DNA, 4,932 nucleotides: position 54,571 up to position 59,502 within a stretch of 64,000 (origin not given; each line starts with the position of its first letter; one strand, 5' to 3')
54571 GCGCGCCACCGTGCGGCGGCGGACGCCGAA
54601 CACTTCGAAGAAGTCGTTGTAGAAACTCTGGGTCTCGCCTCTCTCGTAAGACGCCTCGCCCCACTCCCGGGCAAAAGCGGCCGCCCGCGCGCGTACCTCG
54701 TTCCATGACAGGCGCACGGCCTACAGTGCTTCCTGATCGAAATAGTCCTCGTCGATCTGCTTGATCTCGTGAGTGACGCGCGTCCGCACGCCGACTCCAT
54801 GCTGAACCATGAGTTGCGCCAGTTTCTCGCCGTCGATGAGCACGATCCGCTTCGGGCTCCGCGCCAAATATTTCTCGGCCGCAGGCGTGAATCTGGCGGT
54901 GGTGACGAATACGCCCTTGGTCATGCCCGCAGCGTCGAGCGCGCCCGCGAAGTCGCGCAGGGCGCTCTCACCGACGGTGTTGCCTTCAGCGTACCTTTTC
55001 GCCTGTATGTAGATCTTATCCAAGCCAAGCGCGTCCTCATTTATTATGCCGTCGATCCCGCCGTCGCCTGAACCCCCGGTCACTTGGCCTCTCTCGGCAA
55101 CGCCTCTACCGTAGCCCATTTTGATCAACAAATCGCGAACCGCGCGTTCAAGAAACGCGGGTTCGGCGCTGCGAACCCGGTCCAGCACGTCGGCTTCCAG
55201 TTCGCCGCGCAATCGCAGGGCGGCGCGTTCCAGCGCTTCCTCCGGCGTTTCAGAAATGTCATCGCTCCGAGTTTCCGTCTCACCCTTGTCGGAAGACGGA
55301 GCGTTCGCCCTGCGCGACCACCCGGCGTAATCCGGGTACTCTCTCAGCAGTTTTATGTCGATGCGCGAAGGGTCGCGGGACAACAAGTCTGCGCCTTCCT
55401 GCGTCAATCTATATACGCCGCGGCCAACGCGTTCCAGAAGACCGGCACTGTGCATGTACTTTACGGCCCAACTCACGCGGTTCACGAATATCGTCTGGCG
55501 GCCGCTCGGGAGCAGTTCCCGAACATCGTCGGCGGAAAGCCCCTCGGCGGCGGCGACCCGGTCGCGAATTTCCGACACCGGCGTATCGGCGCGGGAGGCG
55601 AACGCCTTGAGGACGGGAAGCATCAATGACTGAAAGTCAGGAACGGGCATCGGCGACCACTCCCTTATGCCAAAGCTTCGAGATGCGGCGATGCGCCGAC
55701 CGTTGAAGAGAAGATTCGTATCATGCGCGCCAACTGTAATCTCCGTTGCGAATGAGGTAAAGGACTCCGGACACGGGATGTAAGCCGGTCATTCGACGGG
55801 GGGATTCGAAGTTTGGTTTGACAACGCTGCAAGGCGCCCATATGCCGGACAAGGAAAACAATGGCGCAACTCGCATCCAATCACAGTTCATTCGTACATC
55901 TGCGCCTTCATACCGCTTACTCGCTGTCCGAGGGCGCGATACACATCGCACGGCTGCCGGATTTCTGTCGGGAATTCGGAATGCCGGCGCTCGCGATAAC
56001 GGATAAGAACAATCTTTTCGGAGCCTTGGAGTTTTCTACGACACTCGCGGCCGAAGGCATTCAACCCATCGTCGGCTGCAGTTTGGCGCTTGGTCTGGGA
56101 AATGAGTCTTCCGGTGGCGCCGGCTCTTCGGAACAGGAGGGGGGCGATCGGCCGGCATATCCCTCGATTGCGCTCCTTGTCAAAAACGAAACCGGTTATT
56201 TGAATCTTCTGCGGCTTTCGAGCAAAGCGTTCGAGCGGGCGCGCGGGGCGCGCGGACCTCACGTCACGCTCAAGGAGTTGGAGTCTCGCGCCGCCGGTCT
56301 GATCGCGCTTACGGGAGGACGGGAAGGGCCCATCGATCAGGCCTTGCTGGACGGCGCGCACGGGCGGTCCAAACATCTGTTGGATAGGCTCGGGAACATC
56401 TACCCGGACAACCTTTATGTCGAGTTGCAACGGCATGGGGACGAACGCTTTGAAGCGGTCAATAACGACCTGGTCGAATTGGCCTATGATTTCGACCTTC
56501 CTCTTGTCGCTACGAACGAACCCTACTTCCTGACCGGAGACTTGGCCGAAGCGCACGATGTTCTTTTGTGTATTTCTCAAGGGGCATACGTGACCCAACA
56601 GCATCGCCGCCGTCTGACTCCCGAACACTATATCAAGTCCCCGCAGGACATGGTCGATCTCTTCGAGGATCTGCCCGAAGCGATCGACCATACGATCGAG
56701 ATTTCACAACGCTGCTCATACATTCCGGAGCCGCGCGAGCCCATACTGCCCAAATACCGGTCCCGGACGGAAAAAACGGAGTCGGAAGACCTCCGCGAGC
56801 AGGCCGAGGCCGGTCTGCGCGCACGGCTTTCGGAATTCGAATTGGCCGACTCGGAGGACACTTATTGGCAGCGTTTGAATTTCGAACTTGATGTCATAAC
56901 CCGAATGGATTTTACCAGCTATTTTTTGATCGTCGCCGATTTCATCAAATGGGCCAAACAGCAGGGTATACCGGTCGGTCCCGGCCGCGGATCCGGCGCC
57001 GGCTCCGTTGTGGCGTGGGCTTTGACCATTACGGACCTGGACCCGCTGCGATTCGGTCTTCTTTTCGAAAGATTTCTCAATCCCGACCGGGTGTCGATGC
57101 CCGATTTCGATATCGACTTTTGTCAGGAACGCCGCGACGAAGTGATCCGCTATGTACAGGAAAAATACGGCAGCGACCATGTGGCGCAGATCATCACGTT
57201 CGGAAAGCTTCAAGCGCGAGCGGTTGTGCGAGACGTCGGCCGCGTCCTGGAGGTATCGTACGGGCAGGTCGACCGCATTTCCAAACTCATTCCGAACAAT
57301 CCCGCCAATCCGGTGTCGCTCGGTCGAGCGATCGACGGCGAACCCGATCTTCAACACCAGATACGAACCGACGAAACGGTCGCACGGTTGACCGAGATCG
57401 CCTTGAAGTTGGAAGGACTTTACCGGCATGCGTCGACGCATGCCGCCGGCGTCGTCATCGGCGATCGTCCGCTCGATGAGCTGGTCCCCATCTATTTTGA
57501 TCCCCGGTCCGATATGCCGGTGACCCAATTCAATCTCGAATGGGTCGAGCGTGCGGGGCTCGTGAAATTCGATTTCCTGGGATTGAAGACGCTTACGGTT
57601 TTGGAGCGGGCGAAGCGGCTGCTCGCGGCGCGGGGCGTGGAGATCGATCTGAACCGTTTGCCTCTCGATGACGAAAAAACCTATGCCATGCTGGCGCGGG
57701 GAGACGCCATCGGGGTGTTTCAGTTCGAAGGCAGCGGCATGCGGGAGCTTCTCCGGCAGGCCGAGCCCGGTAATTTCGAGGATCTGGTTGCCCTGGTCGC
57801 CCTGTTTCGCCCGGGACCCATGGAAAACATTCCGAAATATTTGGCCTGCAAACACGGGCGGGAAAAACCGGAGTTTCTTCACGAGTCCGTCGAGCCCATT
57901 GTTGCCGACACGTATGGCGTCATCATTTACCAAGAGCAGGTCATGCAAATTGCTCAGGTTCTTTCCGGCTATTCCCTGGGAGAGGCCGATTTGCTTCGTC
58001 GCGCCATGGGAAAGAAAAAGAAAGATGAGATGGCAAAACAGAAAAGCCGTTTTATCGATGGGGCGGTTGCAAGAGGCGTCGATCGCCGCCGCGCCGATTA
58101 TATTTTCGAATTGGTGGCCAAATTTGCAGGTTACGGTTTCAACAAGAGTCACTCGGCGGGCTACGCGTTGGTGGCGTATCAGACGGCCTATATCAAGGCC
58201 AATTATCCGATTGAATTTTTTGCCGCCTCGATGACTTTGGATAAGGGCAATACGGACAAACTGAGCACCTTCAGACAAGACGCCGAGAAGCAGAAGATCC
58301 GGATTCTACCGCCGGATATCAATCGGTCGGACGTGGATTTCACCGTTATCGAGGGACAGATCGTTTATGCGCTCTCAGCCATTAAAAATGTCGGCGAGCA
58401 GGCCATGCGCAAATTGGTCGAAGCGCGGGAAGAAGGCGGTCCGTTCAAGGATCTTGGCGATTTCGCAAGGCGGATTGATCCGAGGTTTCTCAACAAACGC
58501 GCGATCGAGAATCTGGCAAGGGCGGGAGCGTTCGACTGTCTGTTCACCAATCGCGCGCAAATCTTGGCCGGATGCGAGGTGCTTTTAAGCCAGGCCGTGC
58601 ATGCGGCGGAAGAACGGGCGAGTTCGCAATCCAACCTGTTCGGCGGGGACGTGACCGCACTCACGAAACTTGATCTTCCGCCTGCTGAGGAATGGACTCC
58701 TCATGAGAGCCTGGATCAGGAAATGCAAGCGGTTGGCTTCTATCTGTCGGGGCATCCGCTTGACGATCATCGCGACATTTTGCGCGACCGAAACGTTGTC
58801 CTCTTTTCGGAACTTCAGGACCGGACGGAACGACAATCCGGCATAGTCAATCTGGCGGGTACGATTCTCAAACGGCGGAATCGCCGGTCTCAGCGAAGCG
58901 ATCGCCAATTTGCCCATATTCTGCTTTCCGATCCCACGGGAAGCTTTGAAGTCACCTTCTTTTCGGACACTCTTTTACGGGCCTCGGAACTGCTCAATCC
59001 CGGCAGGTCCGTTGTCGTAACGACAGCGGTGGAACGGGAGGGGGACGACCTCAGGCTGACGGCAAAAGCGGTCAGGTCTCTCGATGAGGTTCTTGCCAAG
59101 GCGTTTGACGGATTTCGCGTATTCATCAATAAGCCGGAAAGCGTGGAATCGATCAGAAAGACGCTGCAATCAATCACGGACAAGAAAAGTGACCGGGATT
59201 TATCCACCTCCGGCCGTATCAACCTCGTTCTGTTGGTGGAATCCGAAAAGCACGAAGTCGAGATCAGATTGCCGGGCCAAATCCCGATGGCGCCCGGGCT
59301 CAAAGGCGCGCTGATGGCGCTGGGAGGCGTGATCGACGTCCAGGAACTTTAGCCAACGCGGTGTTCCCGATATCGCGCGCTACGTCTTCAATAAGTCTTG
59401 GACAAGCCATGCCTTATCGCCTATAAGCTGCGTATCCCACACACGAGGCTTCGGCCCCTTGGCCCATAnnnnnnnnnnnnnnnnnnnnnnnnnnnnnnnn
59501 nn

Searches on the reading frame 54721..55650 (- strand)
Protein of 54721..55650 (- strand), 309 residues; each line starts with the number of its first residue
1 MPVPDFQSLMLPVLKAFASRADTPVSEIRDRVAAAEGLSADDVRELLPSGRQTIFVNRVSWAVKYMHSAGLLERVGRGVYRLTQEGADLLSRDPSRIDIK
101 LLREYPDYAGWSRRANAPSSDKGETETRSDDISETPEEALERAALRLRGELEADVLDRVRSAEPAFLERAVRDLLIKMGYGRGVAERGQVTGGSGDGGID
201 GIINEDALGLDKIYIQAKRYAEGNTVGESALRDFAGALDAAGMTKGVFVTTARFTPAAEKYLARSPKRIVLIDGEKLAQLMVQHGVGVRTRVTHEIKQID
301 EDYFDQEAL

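Call 27: search_protein_families(library=pfam, proteins=[window:54721-55650:-], max_evalue=0.001)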
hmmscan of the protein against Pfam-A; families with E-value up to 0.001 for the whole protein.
window:54721-55650:- (309 aa): 5 families
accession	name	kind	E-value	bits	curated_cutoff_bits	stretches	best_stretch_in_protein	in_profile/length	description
PF04471.18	Mrr_cat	-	1.3e-33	116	21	1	160-281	2-115/115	Restriction endonuclease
PF14338.12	Mrr_N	-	3.8e-27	94.7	29.5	1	6-91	1-86/87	Mrr N-terminal domain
PF22722.2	NA-iREase1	-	1.2e-08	35.3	27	1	168-278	2-105/106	NACHT-associated inactive Restriction Endonuclease 1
PF13156.12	Mrr_cat_2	-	1.9e-07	31.5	22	1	192-282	25-115/127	Restriction endonuclease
PF13338.12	AbiEi_4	-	0.00015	22.3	25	1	63-83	29-49/49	Transcriptional regulator, AbiEi antitoxin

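Call 36: search_protein_families(library=padloc, proteins=[window:54721-55650:-], max_evalue=0.001)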
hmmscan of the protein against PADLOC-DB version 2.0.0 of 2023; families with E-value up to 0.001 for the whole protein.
window:54721-55650:- (309 aa): 9 families
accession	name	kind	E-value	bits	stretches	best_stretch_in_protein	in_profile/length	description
PDLC03657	mREase_IV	-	1.1e-78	262.8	1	1-306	1-316/317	Type IV methyl-directed restriction enzyme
PDLC04796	PDC-S02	-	1.2e-22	78.4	1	132-307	213-382/390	-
PDLC04806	PDC-S02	-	1.3e-19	68.6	1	150-285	173-304/324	-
PDLC04819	PDC-S02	-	1e-15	55.8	1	156-284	190-309/334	-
PDLC03663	mREase_IV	-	1.1e-07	28.9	1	190-284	434-526/544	Type IV methyl-directed restriction enzyme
PDLC04815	PDC-S02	-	5.2e-07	27.3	1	167-283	210-320/346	-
PDLC02244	AbiEi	-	7.5e-05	20.2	1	64-120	37-89/292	AbiEi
PDLC02235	AbiEi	-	0.00015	19.5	1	26-85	6-65/240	AbiEi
PDLC03203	mREase_II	-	0.00079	16.7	1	188-294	275-384/393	Type II methyl-directed restriction enzyme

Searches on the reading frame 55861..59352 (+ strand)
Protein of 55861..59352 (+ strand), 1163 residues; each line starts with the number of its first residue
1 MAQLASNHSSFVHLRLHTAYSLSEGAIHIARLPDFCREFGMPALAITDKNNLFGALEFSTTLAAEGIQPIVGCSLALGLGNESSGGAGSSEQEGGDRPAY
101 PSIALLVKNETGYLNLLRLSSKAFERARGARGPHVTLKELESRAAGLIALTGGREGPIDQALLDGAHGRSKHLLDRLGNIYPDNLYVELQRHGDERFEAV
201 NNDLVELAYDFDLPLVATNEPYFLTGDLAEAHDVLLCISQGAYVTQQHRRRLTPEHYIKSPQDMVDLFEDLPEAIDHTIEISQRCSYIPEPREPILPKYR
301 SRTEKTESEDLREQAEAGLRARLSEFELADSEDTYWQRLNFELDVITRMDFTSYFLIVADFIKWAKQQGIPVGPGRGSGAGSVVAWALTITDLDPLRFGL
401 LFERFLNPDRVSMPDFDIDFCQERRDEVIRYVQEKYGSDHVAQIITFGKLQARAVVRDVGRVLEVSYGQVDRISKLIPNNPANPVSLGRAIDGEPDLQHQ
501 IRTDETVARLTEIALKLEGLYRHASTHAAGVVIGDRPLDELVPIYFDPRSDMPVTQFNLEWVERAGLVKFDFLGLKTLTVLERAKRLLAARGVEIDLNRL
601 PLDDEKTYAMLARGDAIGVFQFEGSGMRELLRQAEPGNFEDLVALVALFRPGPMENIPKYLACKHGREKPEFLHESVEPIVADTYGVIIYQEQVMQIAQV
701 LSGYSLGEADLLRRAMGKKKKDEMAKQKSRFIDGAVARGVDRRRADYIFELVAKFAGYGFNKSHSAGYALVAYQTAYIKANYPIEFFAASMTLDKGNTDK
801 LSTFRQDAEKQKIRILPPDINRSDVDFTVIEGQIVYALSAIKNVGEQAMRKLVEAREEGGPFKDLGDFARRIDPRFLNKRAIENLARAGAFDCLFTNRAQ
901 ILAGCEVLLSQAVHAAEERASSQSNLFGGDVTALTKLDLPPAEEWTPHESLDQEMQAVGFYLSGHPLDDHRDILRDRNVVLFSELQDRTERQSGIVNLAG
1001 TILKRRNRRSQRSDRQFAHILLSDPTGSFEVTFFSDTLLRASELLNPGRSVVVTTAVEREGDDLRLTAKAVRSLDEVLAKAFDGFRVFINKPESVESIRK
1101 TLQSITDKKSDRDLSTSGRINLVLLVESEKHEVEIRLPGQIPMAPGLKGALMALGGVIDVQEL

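Call 27: search_protein_families(library=pfam, proteins=[window:55861-59352:+], max_evalue=0.001)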
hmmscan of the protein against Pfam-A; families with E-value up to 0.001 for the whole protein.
window:55861-59352:+ (1163 aa): 5 families
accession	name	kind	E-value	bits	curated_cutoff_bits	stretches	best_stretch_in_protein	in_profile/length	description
PF07733.18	DNA_pol3_alpha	-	4e-101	338.5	23.9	1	310-574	2-260/260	Bacterial DNA polymerase III alpha NTPase domain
PF17657.6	DNA_pol3_finger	-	2.9e-64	215.9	22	1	577-738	1-165/166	Bacterial DNA polymerase III alpha subunit finger domain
PF02811.25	PHP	-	1.9e-35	123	26.4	1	13-192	1-164/164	PHP domain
PF14579.12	HHH_6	-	5.7e-32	110.2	25.6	1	812-900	1-89/90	Helix-hairpin-helix motif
PF01336.31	tRNA_anti-codon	-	7.3e-07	29.5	27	1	996-1072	1-73/75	OB-fold nucleic acid binding domain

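Call 57: find_homologous_proteins(query=window:55861-59352:+, max_evalue=1e-50)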
Query window:55861-59352:+ (1163 aa): 8000 proteins with E <= 1e-50 among 8000 candidates; the best 120 are listed.
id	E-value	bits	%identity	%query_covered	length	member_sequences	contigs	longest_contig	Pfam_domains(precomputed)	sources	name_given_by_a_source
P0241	0.0e+0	2617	100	100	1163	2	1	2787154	PF02811.27,PF14579.13,PF01336.32,PF17657.7,PF07733.19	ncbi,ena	-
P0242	0.0e+0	2348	89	100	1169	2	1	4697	PF02811.27,PF14579.13,PF17657.7,PF07733.19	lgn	-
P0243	0.0e+0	1998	76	99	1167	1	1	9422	PF02811.27,PF14579.13,PF01336.32,PF17657.7,PF07733.19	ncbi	-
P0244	0.0e+0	1982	75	100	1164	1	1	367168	PF02811.27,PF14579.13,PF17657.7,PF07733.19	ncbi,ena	-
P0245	0.0e+0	1678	65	99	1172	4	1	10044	PF02811.27,PF14579.13,PF01336.32,PF17657.7,PF07733.19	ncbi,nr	ncbi:MAG: DNA polymerase III subunit alpha [Alphaproteobacteria bacterium]|nr:MAG: DNA polymerase II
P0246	0.0e+0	1674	64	99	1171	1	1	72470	PF02811.27,PF14579.13,PF01336.32,PF17657.7,PF07733.19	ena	-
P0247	0.0e+0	1662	64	100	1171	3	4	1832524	PF02811.27,PF14579.13,PF01336.32,PF17657.7,PF07733.19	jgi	-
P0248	0.0e+0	1661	64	100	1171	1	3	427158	PF02811.27,PF14579.13,PF01336.32,PF17657.7,PF07733.19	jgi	-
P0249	0.0e+0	1661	64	100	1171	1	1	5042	PF02811.27,PF14579.13,PF01336.32,PF17657.7,PF07733.19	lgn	-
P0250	0.0e+0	1645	64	99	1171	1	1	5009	PF02811.27,PF14579.13,PF01336.32,PF17657.7,PF07733.19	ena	-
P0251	0.0e+0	1609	63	99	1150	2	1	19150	PF02811.27,PF14579.13,PF01336.32,PF17657.7,PF07733.19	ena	-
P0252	0.0e+0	1563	60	99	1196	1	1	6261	PF02811.27,PF14579.13,PF17657.7,PF07733.19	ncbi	-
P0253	0.0e+0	1516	60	100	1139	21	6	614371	PF02811.27,PF14579.13,PF01336.32,PF17657.7,PF07733.19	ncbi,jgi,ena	jgi:DNA polymerase-3 subunit alpha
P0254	0.0e+0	1514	60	100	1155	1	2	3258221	PF02811.27,PF14579.13,PF01336.32,PF17657.7,PF07733.19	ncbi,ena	-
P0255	0.0e+0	1514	60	99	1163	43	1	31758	PF02811.27,PF14579.13,PF01336.32,PF17657.7,PF07733.19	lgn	-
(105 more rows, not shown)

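Call 58: find_encoding_contigs(protein=P0241, flank=10000, max_places=10)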
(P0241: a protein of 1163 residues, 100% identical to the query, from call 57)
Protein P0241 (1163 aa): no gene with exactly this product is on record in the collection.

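Call 60: list_cluster_members(proteins=[P0241, P0242])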
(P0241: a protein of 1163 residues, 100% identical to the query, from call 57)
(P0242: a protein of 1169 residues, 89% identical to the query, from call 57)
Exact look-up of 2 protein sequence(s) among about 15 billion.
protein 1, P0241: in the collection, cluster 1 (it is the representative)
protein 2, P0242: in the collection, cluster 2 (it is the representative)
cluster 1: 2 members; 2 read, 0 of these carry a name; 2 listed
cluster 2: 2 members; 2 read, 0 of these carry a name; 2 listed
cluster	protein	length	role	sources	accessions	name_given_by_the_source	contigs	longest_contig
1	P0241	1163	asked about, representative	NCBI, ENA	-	-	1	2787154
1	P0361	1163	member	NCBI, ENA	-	-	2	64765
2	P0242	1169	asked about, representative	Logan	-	-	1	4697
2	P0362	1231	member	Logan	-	-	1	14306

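Call 61: find_encoding_contigs(protein=P0361, flank=10000, max_places=10)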
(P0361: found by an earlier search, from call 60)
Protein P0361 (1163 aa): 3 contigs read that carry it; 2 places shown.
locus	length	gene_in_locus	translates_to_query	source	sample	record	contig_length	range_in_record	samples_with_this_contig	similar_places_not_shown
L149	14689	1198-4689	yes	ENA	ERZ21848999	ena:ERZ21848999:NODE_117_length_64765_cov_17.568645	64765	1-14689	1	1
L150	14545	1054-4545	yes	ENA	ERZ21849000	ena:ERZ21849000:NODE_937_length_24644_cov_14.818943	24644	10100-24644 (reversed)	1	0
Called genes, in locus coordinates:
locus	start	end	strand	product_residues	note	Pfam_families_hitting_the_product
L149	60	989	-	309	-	PF14338:Mrr_N, PF04471:Mrr_cat, PF22722:NA-iREase1, PF13156:Mrr_cat_2 (weak)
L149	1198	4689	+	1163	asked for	PF02811:PHP, PF07733:DNA_pol3_alpha, PF17657:DNA_pol3_finger, PF14579:HHH_6, PF01336:tRNA_anti-codon (weak)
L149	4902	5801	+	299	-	PF00318:Ribosomal_S2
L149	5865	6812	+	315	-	PF25025:EF-Ts_N (weak), PF00889:EF_TS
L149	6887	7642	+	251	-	PF00696:AA_kinase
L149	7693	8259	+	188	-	PF01765:RRF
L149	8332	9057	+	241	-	PF01255:Prenyltransf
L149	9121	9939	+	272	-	PF01148:CTP_transf_1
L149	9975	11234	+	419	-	PF02670:DXP_reductoisom, PF08436:DXP_redisom_C, PF13288:DXPR_C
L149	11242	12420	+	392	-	PF02163:Peptidase_M50, PF00595:PDZ, PF13180:PDZ_2, PF17820:PDZ_6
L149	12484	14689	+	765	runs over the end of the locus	PF07244:POTRA, PF01103:Omp85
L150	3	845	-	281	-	?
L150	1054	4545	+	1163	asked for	PF02811:PHP, PF07733:DNA_pol3_alpha, PF17657:DNA_pol3_finger, PF14579:HHH_6, PF01336:tRNA_anti-codon (weak)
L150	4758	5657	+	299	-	PF00318:Ribosomal_S2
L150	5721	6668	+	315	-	PF25025:EF-Ts_N (weak), PF00889:EF_TS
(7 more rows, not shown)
